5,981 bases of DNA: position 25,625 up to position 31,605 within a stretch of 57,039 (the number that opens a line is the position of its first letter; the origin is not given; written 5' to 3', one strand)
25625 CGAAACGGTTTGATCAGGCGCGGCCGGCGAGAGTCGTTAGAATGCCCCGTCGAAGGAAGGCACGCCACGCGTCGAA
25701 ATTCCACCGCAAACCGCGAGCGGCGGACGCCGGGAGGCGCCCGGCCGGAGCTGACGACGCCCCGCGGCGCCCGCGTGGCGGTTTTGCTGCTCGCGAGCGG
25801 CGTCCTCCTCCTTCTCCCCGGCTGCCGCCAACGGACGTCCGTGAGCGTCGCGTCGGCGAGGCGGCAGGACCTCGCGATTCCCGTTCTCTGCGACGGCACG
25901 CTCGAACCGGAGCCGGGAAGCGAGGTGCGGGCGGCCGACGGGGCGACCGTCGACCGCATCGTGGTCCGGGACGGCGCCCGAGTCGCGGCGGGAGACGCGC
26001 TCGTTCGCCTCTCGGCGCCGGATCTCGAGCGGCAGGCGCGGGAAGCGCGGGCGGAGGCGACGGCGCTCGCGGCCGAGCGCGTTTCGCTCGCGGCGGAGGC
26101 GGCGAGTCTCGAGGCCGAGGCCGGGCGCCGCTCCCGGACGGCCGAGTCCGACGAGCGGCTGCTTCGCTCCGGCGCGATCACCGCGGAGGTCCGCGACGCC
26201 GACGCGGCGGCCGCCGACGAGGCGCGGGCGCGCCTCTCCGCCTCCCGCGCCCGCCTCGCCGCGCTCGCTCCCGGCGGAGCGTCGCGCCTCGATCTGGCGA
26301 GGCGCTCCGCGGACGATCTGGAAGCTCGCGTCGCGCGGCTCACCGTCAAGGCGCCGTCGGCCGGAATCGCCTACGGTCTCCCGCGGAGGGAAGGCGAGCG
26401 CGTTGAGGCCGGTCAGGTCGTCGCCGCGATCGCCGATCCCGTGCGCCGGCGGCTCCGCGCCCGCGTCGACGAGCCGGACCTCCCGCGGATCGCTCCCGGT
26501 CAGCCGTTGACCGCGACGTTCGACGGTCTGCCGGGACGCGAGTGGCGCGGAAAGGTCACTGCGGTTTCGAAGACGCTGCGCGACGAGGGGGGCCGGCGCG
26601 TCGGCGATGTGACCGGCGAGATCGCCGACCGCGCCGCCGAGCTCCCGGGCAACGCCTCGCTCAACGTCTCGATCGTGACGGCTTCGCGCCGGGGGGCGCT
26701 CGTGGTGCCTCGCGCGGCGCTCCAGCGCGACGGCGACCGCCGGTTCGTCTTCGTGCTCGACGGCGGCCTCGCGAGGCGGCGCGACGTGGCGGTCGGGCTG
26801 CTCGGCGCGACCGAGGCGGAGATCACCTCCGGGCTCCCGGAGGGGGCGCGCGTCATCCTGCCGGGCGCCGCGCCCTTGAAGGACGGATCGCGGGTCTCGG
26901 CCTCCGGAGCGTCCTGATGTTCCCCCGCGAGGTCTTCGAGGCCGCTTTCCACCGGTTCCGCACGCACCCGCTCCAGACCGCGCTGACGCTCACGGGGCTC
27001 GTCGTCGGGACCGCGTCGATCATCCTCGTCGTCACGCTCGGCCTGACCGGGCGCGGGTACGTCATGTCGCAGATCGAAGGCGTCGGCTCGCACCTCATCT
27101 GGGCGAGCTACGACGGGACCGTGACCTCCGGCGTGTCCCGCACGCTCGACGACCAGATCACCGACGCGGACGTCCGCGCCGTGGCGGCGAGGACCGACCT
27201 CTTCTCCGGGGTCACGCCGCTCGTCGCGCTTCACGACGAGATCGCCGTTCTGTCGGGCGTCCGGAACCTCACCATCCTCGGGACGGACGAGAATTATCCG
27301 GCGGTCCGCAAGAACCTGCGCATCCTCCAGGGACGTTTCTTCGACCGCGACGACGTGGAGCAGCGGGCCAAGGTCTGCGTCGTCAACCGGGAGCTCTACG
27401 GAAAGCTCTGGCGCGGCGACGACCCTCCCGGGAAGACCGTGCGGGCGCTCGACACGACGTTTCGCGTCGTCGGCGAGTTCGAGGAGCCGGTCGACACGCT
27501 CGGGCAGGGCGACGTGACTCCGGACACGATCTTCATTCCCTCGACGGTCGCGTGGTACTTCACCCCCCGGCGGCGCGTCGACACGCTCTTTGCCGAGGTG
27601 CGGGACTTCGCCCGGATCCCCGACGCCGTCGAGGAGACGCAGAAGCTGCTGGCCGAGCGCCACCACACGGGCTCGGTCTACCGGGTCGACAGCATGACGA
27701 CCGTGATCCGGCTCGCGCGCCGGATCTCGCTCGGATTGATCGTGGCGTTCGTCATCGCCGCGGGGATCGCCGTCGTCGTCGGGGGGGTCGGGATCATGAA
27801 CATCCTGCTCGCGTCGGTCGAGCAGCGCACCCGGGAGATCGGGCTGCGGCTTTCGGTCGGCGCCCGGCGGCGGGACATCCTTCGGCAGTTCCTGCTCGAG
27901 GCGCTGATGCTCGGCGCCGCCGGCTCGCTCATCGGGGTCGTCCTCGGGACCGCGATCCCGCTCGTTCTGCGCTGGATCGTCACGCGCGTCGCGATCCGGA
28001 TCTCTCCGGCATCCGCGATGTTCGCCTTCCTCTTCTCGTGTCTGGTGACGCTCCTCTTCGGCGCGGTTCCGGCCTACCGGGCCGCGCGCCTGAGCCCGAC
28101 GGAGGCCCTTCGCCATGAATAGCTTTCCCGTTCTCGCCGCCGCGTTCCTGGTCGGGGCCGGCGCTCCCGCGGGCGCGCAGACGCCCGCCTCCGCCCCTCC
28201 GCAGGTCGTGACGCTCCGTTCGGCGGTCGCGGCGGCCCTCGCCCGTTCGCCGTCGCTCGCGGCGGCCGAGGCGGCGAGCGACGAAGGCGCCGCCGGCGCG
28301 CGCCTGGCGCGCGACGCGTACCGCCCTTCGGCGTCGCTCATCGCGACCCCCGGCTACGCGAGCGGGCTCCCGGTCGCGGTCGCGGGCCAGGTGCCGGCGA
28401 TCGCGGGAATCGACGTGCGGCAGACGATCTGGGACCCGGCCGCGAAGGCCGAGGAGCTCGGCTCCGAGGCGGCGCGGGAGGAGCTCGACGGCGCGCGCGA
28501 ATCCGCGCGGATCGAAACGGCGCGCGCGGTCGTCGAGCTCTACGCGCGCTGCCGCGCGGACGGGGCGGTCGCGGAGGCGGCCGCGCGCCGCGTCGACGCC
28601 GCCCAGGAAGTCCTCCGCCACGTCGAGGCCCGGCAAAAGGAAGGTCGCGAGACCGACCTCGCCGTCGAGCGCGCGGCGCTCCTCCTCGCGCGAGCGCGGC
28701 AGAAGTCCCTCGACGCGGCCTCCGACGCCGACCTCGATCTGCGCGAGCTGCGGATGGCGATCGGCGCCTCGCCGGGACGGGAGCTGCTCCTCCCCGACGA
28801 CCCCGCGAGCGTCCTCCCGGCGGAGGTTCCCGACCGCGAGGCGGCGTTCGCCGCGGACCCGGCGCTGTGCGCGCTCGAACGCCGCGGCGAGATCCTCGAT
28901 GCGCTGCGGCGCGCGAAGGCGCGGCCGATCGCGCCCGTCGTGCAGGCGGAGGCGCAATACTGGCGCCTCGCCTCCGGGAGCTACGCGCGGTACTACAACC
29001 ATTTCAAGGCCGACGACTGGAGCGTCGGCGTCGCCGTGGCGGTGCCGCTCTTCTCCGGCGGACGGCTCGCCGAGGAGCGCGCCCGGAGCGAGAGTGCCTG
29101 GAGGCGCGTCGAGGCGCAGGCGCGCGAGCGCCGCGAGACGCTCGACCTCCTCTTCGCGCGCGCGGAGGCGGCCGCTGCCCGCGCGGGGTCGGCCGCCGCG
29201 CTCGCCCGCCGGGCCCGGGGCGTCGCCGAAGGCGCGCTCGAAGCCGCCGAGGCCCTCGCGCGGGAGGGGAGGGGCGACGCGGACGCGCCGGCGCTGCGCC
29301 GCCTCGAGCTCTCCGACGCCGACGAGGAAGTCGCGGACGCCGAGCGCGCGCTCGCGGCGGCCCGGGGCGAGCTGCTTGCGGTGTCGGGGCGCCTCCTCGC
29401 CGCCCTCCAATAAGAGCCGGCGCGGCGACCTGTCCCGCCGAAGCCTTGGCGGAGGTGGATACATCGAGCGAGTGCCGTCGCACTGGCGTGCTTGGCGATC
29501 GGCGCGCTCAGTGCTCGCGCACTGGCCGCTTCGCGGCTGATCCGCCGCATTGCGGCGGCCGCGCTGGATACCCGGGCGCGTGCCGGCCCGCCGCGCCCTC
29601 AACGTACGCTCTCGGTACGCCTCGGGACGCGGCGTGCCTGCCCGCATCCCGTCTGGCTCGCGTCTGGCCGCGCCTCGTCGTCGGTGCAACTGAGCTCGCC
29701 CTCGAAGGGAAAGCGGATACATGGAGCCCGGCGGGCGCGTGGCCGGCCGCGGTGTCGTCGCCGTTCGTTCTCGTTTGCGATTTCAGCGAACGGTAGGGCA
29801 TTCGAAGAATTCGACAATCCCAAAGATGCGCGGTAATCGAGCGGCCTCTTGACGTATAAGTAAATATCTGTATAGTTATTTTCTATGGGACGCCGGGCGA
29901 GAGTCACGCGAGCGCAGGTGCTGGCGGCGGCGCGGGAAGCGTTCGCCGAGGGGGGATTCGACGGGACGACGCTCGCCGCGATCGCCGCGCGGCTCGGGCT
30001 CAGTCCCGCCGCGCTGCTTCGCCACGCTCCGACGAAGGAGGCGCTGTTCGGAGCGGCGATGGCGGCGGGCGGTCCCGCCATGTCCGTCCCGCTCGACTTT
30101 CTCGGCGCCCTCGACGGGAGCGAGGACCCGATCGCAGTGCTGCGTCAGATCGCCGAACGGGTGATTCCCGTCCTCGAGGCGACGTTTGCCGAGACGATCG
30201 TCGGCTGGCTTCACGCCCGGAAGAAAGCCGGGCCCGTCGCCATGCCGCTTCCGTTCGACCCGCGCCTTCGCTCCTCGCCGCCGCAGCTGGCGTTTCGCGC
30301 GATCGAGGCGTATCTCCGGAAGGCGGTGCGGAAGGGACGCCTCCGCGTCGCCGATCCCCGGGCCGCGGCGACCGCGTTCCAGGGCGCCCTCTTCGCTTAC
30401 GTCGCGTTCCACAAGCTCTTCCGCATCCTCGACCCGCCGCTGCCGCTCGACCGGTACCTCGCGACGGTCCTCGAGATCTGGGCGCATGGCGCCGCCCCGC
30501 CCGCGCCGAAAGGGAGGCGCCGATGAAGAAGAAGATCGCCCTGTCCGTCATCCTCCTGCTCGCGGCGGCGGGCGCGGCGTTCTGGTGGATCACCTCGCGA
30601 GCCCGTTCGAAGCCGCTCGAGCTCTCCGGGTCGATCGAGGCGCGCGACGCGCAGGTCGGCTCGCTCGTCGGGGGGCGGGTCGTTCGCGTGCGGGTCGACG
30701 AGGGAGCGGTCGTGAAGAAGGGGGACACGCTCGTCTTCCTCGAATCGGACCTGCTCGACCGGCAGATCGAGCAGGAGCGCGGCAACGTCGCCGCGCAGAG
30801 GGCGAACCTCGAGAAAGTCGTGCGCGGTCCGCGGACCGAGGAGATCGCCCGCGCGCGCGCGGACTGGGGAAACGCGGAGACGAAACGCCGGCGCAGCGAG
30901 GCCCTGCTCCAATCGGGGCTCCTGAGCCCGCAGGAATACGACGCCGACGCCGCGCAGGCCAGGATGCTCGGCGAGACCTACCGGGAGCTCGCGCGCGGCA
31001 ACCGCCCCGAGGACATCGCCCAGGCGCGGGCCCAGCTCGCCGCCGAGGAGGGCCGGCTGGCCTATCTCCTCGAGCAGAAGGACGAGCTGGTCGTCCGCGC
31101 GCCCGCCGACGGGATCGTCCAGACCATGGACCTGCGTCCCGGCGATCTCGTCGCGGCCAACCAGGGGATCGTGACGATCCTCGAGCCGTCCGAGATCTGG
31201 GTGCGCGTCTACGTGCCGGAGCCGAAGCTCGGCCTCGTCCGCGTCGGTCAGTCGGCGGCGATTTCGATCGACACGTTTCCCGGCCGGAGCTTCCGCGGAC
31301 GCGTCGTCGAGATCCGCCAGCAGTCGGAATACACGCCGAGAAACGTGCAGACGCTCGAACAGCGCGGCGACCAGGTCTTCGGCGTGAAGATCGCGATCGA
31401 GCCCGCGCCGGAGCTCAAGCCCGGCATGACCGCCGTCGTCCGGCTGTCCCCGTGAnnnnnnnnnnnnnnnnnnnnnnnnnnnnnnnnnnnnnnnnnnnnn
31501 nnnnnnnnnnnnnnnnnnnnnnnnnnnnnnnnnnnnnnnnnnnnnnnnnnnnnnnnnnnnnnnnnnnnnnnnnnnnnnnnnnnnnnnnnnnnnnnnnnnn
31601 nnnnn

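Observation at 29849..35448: The array converges on, and overlaps, an AsnB-type amidotransferase that closes a TetR-HlyD-ABC-2 exporter operon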

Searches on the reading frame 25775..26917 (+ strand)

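Call 10: search_protein_families(library=pfam, proteins=[window:25775-26917:+], max_evalue=0.001)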
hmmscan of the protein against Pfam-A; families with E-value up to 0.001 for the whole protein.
window:25775-26917:+ (380 aa): 2 families
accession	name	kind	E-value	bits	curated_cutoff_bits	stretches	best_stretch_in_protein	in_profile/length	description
PF16576.10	HlyD_D23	-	4.9e-16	59.1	30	1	55-270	26-190/214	Barrel-sandwich domain of CusB or HlyD membrane-fusion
PF13437.12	HlyD_3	-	1.9e-14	54.7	22.2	1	190-273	1-85/106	HlyD family secretion protein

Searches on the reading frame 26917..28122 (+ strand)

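Call 10: search_protein_families(library=pfam, proteins=[window:26917-28122:+], max_evalue=0.001)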
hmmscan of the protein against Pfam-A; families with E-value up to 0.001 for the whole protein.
window:26917-28122:+ (401 aa): 2 families
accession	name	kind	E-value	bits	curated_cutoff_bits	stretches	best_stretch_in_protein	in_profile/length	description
PF12704.14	MacB_PCD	-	9.6e-31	108.1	27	1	21-243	1-206/207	MacB-like periplasmic core domain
PF02687.27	FtsX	-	3.1e-21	76.1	25.5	1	280-394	2-120/120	FtsX-like permease C-terminal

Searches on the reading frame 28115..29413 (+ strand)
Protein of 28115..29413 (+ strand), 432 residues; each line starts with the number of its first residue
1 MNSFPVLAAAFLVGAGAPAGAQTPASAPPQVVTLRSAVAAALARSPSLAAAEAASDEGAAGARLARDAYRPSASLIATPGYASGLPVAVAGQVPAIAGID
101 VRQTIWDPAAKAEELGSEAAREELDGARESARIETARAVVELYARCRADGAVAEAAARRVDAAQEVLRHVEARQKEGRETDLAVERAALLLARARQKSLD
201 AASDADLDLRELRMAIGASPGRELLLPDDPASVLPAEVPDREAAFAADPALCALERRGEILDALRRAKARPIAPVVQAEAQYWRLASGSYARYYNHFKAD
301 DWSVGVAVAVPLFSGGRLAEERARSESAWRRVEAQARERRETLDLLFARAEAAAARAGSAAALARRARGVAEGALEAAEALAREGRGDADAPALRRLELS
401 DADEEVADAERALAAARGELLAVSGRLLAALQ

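Call 10: search_protein_families(library=pfam, proteins=[window:28115-29413:+], max_evalue=0.001)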
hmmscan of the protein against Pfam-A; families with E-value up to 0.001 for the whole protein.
window:28115-29413:+ (432 aa): 1 family
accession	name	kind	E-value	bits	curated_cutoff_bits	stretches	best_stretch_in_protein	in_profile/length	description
PF02321.23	OEP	-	1.1e-24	87.7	22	2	36-217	3-187/187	Outer membrane efflux protein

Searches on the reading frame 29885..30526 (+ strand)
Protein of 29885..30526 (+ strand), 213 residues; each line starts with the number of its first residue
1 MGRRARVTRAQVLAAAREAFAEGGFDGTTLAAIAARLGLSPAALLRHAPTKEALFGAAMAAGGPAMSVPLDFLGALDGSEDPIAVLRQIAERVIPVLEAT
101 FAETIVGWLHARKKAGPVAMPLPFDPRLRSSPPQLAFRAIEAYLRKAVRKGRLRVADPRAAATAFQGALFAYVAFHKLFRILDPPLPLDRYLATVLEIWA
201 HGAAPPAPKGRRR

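Call 7: search_protein_families(library=pfam, proteins=[window:29885-30526:+], max_evalue=0.01)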
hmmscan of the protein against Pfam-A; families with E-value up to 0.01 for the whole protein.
window:29885-30526:+ (213 aa): 2 families
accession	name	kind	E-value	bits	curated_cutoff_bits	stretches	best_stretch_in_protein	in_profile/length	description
PF00440.29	TetR_N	-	2e-14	53.5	24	1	13-58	2-47/47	Bacterial regulatory proteins, tetR family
PF14246.11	TetR_C_7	-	6e-08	33.1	22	1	133-185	45-97/119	AefR-like transcriptional repressor, C-terminal domain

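Call 11: search_protein_families(library=ncbifam, proteins=[window:29885-30526:+], max_evalue=0.1)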
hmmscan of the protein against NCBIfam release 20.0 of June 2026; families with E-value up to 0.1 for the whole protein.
window:29885-30526:+ (213 aa): 16 families
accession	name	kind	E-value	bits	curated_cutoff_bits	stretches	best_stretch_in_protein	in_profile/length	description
NF041196.1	ScbR_bind_reg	equivalog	1.1e-09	38.7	150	1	3-59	2-58/191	ScbR family autoregulator-binding transcription factor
NF050111.1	TransRegSACE7040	equivalog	1.6e-07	31.5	250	1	9-57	3-51/186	SACE_7040 family transcriptional regulator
NF011584.0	PRK15008.1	equivalog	2.1e-06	27.7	230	1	4-60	12-71/212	HTH-type transcriptional regulator RutR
TIGR03613.1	RutR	equivalog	5.4e-06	26.4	368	1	6-87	7-85/202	pyrimidine utilization regulatory protein R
TIGR03968.1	mycofact_TetR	equivalog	3.8e-05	23.4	224.9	1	1-54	3-56/190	mycofactocin system transcriptional regulator MftR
NF007949.0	PRK10668.1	equivalog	4.2e-05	23.1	271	1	3-103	7-103/216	multidrug efflux transporter transcriptional repressor AcrR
NF007015.0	PRK09480.1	equivalog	0.00016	21.3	120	1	9-57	12-60/197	nucleoid occlusion factor SlmA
NF051852.1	efflux_TF_MtrR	exception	0.00018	21.4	280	1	5-57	8-60/205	multidrug efflux system transcriptional repressor MtrR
TIGR03384.1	betaine_BetI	equivalog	0.00032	20.4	201.3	1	7-60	8-61/189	choline-binding transcriptional repressor BetI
NF053731.1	TransRegFasRMycb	equivalog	0.00048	20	330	1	8-59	12-63/199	HTH-type transcriptional activator FasR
NF053516.1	TranRepPrsAVib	equivalog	0.0015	18.4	300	1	6-59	5-58/208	TetR family transcriptional repressor PsrA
NF001978.0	PRK00767.1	equivalog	0.0041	16.9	118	1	6-59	8-61/197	transcriptional regulator BetI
NF010319.1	PRK13756.1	equivalog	0.0074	16.2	265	1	6-57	1-52/199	tetracycline resistance transcriptional repressor TetR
NF007430.0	PRK09975.1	equivalog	0.023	13.8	274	1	5-87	9-90/220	acrEF/envCD operon transcriptional regulator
NF037937.1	septum_RefZ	equivalog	0.05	13.5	180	1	10-58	2-50/195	forespore capture DNA-binding protein RefZ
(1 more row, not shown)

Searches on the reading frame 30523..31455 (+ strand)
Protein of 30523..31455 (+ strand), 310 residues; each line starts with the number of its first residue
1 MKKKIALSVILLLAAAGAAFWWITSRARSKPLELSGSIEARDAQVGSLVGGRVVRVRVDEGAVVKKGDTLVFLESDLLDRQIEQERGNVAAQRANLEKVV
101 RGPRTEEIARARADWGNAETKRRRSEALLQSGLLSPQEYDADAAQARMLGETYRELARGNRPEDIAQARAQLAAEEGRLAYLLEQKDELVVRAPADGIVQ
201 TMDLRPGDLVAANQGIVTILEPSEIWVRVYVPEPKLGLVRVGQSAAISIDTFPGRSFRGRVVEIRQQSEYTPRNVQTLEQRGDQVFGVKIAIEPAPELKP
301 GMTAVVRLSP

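Call 7: search_protein_families(library=pfam, proteins=[window:30523-31455:+], max_evalue=0.01)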
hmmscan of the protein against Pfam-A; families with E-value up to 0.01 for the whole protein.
window:30523-31455:+ (310 aa): 4 families
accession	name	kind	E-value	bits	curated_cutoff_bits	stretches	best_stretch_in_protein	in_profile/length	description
PF16576.10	HlyD_D23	-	8.5e-22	77.9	30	1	39-275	16-195/214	Barrel-sandwich domain of CusB or HlyD membrane-fusion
PF13437.12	HlyD_3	-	7.4e-19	68.9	22.2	1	190-301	1-106/106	HlyD family secretion protein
PF13533.13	Biotin_lipoyl_2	-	6.4e-06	26.3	29.8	1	45-73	3-31/32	Biotin-lipoyl like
PF00364.28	Biotin_lipoyl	-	6.8e-06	26.3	22.1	0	44-83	7-46/73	Biotin-requiring enzyme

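Call 11: search_protein_families(library=ncbifam, proteins=[window:30523-31455:+], max_evalue=0.1)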
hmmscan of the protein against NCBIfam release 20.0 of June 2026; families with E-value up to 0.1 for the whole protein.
window:30523-31455:+ (310 aa): 32 families (the best 25 are shown)
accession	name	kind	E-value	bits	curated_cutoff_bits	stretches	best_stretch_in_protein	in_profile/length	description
NF002939.0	PRK03598.1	equivalog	1.3e-50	172.4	393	1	3-308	6-325/332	secretion protein HlyD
TIGR01730.1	RND_mfp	subfamily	3.3e-30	105.2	94.9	2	106-276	71-222/322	efflux RND transporter periplasmic adaptor subunit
NF007785.0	PRK10476.1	equivalog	2.8e-28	98.7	376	1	3-265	12-285/347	multidrug transporter subunit MdtN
TIGR00998.1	8a0101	subfamily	4.2e-27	95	390.8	1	4-279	4-300/334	EmrA/EmrK family multidrug efflux transporter periplasmic adaptor subunit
TIGR00999.1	8a0102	subfamily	4.9e-16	58.6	319.3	1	61-274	1-177/271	CzcB/NccB family metal efflux transporter periplasmic adaptor subunit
TIGR01843.1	type_I_hlyD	subfamily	5.4e-16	58.6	208.65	2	117-294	199-374/422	HlyD family type I secretion periplasmic adaptor subunit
NF011715.0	PRK15136.1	equivalog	4e-13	48.8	563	1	8-263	29-291/390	multidrug efflux MFS transporter periplasmic adaptor subunit EmrA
TIGR02971.1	heterocyst_DevB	subfamily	8e-09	35.3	129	1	83-295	93-310/327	ABC exporter membrane fusion protein, DevB family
TIGR03794.1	NHLM_micro_HlyD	equivalog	3.4e-08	32.8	156.2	1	43-113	59-129/421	NHLP bacteriocin system secretion protein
NF007850.1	PRK10559.1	equivalog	9.8e-08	31.4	400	1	166-248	125-207/303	p-hydroxybenzoic acid efflux pump subunit AaeA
NF004547.1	PRK05889.1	equivalog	7.5e-07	29.2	75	1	51-76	11-36/71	biotin/lipoyl-binding carrier protein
NF008606.0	PRK11578.1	equivalog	9.6e-07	28.2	342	1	41-266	60-264/371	macrolide transporter subunit MacA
NF007303.0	PRK09783.1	subfamily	1.8e-06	26.7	390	1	188-308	214-324/414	copper/silver efflux system membrane fusion protein CusB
TIGR01108.1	oadA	equivalog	2e-05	23.3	756.5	1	43-86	518-561/582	sodium-extruding oxaloacetate decarboxylase subunit alpha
NF033138.2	RND-peri-MexC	equivalog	7.3e-05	22.1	625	1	33-147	53-149/375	MexC family multidrug efflux RND transporter periplasmic adaptor subunit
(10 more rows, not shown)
